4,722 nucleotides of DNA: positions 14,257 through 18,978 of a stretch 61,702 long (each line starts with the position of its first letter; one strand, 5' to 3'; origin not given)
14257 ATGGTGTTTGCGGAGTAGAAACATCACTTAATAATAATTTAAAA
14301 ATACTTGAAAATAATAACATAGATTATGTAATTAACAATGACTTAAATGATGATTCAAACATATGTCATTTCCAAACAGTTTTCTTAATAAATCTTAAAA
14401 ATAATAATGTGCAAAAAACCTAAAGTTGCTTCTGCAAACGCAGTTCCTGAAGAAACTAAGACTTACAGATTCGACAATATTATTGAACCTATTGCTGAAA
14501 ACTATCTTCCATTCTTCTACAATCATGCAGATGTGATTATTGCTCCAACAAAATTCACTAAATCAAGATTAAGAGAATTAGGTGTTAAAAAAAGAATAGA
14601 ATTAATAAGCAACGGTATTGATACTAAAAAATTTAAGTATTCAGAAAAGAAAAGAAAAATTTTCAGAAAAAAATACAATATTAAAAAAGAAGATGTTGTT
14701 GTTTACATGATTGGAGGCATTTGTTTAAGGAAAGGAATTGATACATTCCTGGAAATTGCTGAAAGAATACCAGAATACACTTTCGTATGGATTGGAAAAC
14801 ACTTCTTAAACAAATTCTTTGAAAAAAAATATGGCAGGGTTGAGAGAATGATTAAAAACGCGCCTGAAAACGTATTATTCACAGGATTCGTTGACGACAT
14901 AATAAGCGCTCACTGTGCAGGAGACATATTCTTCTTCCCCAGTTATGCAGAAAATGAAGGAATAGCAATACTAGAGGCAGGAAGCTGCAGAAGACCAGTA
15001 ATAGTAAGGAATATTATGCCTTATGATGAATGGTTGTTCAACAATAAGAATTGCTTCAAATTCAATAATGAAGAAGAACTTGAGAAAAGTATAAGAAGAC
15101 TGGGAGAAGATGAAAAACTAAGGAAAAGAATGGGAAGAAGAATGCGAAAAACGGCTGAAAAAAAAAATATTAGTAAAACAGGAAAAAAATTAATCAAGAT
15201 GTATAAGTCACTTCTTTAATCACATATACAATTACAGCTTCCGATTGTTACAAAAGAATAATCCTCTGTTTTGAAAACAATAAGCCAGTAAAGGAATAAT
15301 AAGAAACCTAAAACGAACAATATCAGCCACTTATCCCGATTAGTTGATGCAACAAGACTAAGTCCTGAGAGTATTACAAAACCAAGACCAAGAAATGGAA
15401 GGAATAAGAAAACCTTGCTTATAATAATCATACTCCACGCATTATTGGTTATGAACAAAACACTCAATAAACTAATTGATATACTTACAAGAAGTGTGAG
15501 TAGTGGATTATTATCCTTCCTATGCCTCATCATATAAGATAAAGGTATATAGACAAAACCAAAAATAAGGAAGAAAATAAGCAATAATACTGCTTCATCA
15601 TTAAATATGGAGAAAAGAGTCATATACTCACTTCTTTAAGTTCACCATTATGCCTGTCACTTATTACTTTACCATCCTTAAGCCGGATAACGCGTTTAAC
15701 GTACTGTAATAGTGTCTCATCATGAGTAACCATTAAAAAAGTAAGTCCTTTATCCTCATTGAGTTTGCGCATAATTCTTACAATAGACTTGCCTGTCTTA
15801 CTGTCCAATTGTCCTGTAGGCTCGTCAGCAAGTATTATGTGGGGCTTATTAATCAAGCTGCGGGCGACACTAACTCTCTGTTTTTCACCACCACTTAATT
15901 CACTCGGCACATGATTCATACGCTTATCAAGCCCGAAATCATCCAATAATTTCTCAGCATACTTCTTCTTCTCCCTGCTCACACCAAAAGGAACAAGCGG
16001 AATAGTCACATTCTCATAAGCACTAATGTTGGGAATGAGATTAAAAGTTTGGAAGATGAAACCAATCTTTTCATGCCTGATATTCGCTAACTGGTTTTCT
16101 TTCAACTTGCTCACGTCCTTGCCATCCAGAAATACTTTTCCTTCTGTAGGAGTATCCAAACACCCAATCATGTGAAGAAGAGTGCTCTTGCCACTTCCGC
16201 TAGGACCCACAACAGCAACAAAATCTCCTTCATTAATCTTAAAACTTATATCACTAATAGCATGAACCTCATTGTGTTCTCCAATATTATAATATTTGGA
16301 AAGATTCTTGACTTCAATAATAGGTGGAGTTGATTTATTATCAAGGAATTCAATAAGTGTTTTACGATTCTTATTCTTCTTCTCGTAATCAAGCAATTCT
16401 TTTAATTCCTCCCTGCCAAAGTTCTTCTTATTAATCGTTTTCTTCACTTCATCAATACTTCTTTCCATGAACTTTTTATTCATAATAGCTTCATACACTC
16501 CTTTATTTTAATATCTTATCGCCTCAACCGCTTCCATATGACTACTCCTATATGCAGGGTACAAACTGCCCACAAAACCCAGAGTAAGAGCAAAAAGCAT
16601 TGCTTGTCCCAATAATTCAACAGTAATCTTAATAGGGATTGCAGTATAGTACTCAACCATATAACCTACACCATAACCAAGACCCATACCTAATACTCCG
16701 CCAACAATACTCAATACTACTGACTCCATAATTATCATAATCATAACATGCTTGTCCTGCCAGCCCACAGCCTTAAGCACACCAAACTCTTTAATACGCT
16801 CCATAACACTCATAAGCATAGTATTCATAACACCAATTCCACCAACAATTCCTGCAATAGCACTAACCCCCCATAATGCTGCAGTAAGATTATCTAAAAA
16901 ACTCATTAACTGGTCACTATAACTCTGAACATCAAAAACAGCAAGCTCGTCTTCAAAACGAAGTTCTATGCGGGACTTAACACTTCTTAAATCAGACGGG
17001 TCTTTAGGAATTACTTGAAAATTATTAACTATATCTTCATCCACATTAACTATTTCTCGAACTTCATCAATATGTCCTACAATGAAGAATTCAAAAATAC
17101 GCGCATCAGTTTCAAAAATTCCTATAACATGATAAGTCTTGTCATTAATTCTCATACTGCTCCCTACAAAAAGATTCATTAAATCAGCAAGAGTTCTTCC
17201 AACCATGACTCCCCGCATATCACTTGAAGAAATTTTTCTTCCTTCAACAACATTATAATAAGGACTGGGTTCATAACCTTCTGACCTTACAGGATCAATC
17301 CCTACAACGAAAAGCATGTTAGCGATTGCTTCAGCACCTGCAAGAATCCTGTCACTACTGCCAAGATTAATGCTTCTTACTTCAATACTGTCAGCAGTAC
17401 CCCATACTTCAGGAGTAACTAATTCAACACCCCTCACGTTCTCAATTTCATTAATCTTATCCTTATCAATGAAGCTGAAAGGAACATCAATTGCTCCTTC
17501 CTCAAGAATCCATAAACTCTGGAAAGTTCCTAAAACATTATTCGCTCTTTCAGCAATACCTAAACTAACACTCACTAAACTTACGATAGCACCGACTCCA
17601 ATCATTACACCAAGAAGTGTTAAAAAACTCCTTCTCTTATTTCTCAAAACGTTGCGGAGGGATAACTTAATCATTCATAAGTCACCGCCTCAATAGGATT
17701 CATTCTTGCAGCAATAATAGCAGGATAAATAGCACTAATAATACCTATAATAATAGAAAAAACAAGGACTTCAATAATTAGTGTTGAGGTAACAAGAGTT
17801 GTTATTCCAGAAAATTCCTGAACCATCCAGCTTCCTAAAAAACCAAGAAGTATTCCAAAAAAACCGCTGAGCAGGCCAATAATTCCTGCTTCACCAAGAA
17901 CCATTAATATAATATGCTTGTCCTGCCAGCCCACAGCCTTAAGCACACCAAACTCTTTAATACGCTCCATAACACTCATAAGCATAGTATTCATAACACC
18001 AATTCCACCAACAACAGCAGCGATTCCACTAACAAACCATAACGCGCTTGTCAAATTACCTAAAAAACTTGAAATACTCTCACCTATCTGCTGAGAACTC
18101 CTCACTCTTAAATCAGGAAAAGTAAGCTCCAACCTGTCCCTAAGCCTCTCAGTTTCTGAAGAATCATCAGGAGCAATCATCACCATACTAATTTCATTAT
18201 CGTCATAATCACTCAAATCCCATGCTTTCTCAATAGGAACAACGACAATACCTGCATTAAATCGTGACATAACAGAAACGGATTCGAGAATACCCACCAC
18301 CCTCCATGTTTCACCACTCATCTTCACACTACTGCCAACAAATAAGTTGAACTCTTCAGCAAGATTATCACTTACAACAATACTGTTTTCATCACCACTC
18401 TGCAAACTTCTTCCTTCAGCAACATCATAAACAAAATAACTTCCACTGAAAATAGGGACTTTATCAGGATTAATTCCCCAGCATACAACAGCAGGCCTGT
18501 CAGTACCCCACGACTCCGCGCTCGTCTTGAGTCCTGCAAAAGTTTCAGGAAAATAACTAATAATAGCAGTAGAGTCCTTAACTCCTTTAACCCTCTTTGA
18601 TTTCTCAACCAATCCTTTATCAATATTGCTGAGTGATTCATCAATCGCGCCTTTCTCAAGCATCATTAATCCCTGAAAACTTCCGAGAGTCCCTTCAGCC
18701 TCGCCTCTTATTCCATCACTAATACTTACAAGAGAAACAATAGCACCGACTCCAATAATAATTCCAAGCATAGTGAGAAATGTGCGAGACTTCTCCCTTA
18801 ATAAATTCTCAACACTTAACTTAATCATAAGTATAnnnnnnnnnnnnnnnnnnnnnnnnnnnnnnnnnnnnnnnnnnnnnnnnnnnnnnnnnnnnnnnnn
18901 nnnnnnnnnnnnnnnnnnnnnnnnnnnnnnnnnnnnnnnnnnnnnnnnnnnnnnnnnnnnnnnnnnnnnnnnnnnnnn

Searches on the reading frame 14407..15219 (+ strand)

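Call 7: search_protein_families(library=pfam, proteins=[window:14407-15219:+], max_evalue=0.001)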
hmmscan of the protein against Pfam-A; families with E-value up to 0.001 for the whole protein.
window:14407-15219:+ (270 aa): 4 families
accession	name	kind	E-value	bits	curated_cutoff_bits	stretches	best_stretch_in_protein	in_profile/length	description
PF00534.26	Glycos_transf_1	-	2.5e-24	86.2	26.4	1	83-248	2-171/172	Glycosyl transferases group 1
PF13692.12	Glyco_trans_1_4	-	6.3e-17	62.6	27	1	98-235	3-142/142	Glycosyl transferases group 1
PF13439.12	Glyco_transf_4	-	1.3e-11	45.2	28.5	1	5-74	98-169/170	Glycosyltransferase Family 4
PF13524.12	Glyco_trans_1_2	-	7e-06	26.5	25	1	114-252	5-131/144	Glycosyl transferase-like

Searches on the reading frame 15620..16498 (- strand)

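Call 7: search_protein_families(library=pfam, proteins=[window:15620-16498:-], max_evalue=0.001)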
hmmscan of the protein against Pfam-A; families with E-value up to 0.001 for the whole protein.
window:15620-16498:- (292 aa): 5 families
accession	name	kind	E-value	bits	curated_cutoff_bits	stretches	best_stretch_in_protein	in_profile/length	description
PF00005.33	ABC_tran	-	3.1e-35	122.2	25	1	82-228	2-136/137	ABC transporter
PF02463.25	SMC_N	-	1.6e-06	28.1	40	1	92-274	25-212/220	RecF/RecN/SMC N terminal domain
PF13304.12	AAA_21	-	5.5e-05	23.8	27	0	93-112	1-20/304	AAA domain, putative AbiEii toxin, Type IV TA system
PF13555.12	AAA_29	-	0.0002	21.5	27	1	85-109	16-40/61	P-loop containing region of AAA domain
PF13401.12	AAA_22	-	0.00095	19.9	27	0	92-231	6-96/130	AAA domain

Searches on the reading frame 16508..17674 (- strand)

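Call 7: search_protein_families(library=pfam, proteins=[window:16508-17674:-], max_evalue=0.001)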
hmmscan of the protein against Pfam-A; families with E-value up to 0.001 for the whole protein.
window:16508-17674:- (388 aa): 2 families
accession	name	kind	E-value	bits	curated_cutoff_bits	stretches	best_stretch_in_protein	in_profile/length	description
PF02687.27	FtsX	-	4.6e-22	78.8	25.5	1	270-381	3-119/120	FtsX-like permease C-terminal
PF12704.14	MacB_PCD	-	7.1e-17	62.8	27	1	16-237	1-205/207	MacB-like periplasmic core domain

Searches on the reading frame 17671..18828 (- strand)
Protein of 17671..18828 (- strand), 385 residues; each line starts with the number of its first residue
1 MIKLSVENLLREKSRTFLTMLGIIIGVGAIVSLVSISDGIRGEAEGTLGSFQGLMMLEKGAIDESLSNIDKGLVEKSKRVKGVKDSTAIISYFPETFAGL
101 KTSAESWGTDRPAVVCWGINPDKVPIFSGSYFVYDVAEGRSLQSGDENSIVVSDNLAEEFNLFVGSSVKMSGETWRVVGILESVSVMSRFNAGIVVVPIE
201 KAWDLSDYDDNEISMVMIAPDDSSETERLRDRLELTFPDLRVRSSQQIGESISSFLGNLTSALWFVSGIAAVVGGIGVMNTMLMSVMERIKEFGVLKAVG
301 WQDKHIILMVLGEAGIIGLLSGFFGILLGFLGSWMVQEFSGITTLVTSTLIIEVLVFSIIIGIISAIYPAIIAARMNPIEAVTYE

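Call 7: search_protein_families(library=pfam, proteins=[window:17671-18828:-], max_evalue=0.001)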
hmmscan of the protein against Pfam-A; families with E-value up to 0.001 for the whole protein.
window:17671-18828:- (385 aa): 2 families
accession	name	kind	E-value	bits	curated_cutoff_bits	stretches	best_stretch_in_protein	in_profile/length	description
PF12704.14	MacB_PCD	-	2.1e-23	84.2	27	1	16-234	1-205/207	MacB-like periplasmic core domain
PF02687.27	FtsX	-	1.1e-20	74.3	25.5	1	265-378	2-120/120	FtsX-like permease C-terminal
